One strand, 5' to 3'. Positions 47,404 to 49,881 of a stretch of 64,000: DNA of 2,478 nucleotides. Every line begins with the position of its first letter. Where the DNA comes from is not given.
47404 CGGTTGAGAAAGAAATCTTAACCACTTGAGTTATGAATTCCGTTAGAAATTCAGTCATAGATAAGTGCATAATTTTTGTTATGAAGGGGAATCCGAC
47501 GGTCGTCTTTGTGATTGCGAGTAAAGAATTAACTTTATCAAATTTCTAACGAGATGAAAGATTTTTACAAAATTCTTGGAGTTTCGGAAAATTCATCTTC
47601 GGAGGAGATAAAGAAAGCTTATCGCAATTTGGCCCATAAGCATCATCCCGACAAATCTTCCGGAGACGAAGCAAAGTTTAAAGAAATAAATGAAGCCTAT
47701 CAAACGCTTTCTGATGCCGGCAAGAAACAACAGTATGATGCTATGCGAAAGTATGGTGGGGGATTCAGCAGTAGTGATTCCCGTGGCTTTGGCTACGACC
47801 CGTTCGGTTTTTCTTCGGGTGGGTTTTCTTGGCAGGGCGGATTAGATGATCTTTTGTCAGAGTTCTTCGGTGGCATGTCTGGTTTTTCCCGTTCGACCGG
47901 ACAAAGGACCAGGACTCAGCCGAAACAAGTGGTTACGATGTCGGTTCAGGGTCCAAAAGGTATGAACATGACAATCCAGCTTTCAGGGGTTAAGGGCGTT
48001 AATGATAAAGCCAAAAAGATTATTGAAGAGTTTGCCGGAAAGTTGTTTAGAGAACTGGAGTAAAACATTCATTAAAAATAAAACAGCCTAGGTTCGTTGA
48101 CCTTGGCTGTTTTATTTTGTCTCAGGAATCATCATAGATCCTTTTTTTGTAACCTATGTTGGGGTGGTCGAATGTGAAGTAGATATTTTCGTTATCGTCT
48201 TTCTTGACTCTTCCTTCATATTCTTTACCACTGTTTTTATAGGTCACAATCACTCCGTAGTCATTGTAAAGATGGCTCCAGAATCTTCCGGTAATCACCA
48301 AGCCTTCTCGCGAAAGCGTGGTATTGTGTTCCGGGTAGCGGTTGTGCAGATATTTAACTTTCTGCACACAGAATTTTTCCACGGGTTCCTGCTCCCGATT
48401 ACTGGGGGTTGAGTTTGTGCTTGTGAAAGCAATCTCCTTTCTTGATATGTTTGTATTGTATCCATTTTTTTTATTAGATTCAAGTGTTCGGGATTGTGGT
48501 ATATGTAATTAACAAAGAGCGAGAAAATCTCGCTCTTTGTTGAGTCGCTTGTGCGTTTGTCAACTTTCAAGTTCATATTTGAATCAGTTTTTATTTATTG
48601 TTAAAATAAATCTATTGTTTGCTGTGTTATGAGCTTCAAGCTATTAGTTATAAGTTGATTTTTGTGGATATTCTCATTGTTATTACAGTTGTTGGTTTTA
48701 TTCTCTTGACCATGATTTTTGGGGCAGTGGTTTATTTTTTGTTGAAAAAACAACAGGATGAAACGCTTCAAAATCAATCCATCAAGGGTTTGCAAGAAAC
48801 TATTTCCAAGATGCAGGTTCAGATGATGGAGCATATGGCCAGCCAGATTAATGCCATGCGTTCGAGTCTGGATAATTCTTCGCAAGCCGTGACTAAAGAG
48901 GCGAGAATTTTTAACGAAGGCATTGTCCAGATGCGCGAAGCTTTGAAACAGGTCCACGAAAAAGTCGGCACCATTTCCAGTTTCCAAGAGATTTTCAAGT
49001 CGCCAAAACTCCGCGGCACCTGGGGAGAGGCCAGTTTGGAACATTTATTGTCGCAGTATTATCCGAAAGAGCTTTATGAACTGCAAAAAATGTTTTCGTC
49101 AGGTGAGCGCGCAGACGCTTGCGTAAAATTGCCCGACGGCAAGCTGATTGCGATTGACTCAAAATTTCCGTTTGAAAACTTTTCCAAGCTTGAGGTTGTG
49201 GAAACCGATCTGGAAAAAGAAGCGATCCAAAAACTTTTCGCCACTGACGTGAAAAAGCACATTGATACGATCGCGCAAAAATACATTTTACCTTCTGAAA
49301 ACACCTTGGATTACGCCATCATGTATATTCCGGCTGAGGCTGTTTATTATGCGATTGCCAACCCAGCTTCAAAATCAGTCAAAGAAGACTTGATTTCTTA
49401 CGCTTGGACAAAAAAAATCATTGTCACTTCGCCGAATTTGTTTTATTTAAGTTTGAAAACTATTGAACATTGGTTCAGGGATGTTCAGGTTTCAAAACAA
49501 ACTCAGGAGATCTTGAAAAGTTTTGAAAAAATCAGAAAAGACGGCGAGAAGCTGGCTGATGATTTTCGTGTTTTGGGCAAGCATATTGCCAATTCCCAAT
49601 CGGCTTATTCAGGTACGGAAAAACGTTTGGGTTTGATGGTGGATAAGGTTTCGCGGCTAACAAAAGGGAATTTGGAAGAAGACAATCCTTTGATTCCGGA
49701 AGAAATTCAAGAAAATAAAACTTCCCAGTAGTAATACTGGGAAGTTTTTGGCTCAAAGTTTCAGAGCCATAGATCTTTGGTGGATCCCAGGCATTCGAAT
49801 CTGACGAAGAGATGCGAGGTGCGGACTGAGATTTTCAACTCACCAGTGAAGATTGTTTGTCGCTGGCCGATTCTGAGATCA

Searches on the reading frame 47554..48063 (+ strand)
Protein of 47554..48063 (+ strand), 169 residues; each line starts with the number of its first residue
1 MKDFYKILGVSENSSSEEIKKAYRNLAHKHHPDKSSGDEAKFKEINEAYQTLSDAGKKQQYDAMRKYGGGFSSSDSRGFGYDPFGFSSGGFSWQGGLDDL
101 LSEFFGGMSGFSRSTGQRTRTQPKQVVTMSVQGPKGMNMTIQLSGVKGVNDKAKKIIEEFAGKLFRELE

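Call 12: search_protein_families(library=pfam, proteins=[window:47554-48063:+], max_evalue=0.01)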
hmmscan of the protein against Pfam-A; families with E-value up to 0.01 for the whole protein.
window:47554-48063:+ (169 aa): 1 family
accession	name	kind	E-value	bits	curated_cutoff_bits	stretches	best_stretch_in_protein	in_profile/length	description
PF00226.36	DnaJ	-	3.9e-25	88.2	27.8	1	3-62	1-63/63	DnaJ domain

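Call 13: search_protein_families(library=ncbifam, proteins=[window:47554-48063:+], max_evalue=0.1)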
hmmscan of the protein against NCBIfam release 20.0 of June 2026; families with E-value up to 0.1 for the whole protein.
window:47554-48063:+ (169 aa): 18 families
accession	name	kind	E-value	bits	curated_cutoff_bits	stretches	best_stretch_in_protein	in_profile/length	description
TIGR02349.1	DnaJ_bact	equivalog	1.7e-29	103.3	377.2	1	3-127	1-123/354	molecular chaperone DnaJ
NF008035.0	PRK10767.1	subfamily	1.4e-25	90.1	338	1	2-120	4-115/374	molecular chaperone DnaJ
NF010892.0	PRK14299.1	equivalog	2.3e-24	86.2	392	1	2-121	4-128/291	chaperone protein DnaJ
NF010871.0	PRK14278.1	equivalog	1e-23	83.9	502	1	2-128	3-118/378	molecular chaperone DnaJ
NF037946.1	terminal_TopJ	equivalog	4.4e-22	78.4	300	1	2-87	5-88/810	terminal organelle assembly protein TopJ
NF010874.0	PRK14281.1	equivalog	9.4e-22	77.7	619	1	2-130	3-124/397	chaperone protein DnaJ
NF010872.0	PRK14279.1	equivalog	3e-21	76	556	1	2-105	9-112/394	molecular chaperone DnaJ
NF010885.0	PRK14292.1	equivalog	9.9e-21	74.1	585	1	1-122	1-111/371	chaperone protein DnaJ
NF010894.0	PRK14301.1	equivalog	7.8e-18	64.6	548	1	2-121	4-116/373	chaperone protein DnaJ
NF007618.0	PRK10266.1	equivalog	6.5e-17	61.9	403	1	1-115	3-112/306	curved DNA-binding protein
TIGR03835.1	termin_org_DnaJ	equivalog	8.8e-17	60.8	512.25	1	2-68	2-67/871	terminal organelle assembly protein TopJ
NF050028.1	CldAdptActJ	equivalog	2.9e-10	40.5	150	1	1-61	1-69/93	cold adaptation protein ActJcold adaptation protein ActJ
NF006948.0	PRK09430.1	equivalog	4e-09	36.5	162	1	2-34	200-232/267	co-chaperone DjlA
TIGR00714.1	hscB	equivalog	2.5e-05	24.4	46.75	1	18-61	7-56/156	Fe-S protein assembly co-chaperone HscB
NF006502.0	PRK08937.3-2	equivalog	0.00031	20.3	259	1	3-59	204-268/275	adenylosuccinate lyase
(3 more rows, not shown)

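Call 37: search_solved_structures(query=window:47554-48063:+, max_evalue=0.001, show_alignments=1)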
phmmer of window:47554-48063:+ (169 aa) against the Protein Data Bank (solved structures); distinct sequences matched with E-value up to 0.001: 67 (the best 60 are shown).
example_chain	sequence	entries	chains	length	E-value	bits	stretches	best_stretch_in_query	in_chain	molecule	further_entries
6jzb_A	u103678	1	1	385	1.1e-19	74.5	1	3-115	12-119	Chaperone protein DnaJ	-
6u3r_A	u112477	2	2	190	3.3e-18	69.7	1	1-113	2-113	DnaJ homolog subfamily B member 6,DnaJ homolog subfamily B member 6 | DnaJ homolog subfamily B member 6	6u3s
9dyv_A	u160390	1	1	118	1e-17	68.1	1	2-106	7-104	Chaperone protein DnaJ 2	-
4j7z_A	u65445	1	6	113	1.1e-17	68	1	2-93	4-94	Chaperone protein DnaJ 2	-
1xbl_A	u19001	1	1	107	1.4e-17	67.6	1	2-109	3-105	DNAJ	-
5nro_B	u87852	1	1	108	2.1e-17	67.1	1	2-109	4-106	Chaperone protein DnaJ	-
6psi_A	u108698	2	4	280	2.7e-17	66.7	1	2-113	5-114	Chaperone protein DnaJ 2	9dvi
1bq0_A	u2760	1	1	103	2.9e-17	66.6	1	2-107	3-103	DNAJ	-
2lo1_A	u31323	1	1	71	1.3e-16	64.5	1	4-63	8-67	DnaJ homolog subfamily A member 1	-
6z5n_A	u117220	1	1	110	1.6e-16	64.2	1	2-108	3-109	DnaJ homolog subfamily B member 1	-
4j80_A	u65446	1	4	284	1.8e-16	64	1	2-92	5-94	Chaperone protein DnaJ 2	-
2m6y_A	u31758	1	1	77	2.1e-16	63.8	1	4-62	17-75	DnaJ homolog subfamily A member 1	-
1bqz_A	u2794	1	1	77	2.3e-16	63.7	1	2-63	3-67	DNAJ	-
2ctr_A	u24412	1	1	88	4.2e-16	62.8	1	3-66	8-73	DnaJ homolog subfamily B member 9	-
8e2o_A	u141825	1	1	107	8e-16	61.9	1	4-68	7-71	Isoform 2 of DnaJ homolog subfamily A member 1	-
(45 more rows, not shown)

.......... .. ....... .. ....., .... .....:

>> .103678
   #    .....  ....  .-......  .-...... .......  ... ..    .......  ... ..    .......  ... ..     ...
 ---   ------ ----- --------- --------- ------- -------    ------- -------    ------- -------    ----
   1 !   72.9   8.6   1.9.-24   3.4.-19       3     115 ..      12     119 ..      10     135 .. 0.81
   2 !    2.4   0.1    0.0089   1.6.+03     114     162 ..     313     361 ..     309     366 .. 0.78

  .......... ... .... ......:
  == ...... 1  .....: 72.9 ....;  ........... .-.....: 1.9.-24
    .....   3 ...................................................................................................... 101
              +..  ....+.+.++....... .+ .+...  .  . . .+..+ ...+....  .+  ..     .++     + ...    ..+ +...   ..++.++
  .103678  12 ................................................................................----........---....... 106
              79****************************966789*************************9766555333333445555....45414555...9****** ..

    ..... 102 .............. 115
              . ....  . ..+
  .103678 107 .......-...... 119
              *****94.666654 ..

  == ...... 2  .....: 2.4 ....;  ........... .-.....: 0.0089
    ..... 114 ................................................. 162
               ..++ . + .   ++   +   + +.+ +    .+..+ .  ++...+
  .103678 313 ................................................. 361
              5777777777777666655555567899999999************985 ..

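Call 48: find_homologous_proteins(query=window:47554-48063:+)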
Query window:47554-48063:+ (169 aa): 750 proteins with E <= 0.001 among 841 candidates; the best 120 are listed.
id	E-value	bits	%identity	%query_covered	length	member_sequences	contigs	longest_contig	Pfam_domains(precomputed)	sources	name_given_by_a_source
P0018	2.0e-105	368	100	100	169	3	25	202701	PF00226.37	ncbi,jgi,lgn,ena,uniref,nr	ncbi:MAG: hypothetical protein A2418_02680 [Candidatus Brennerbacteria bacterium RIFOXYC1_FULL_41_11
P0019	7.8e-79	281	75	99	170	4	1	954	PF00226.37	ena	-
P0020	1.2e-75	271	73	100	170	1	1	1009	PF00226.37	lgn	-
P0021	1.8e-73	264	71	99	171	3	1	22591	PF00226.37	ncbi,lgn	-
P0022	1.6e-72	261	70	99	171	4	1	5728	PF00226.37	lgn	-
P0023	2.6e-70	254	69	100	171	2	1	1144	PF00226.37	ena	-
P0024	4.2e-70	253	69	99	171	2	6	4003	PF00226.37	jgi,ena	-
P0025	3.0e-64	234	64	99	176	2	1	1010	PF00226.37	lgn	-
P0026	2.9e-62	228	63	100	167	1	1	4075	PF00226.37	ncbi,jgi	jgi:molecular chaperone DnaJ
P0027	1.6e-52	196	53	99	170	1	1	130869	PF00226.37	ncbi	ncbi:MAG: DnaJ domain-containing protein [Patescibacteria group bacterium]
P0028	3.8e-52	195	54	100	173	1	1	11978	PF00226.37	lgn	-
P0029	2.3e-48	182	52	99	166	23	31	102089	PF00226.37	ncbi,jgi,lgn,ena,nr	ncbi:MAG TPA: DnaJ domain-containing protein [Candidatus Paceibacterota bacterium]|jgi:DnaJ-class mo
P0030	9.1e-47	177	53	99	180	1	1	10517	PF00226.37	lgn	-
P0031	2.6e-46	176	53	99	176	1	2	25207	PF00226.37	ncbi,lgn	-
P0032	8.4e-46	174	53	99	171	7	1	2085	PF00226.37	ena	-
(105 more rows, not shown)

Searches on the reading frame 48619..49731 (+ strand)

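Call 12: search_protein_families(library=pfam, proteins=[window:48619-49731:+], max_evalue=0.01)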
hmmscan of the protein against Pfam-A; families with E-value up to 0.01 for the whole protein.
window:48619-49731:+ (370 aa): 1 family
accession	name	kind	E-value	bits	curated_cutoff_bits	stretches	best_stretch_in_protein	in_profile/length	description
PF02646.22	RmuC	-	5e-54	183.8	26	1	68-349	5-283/291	RmuC family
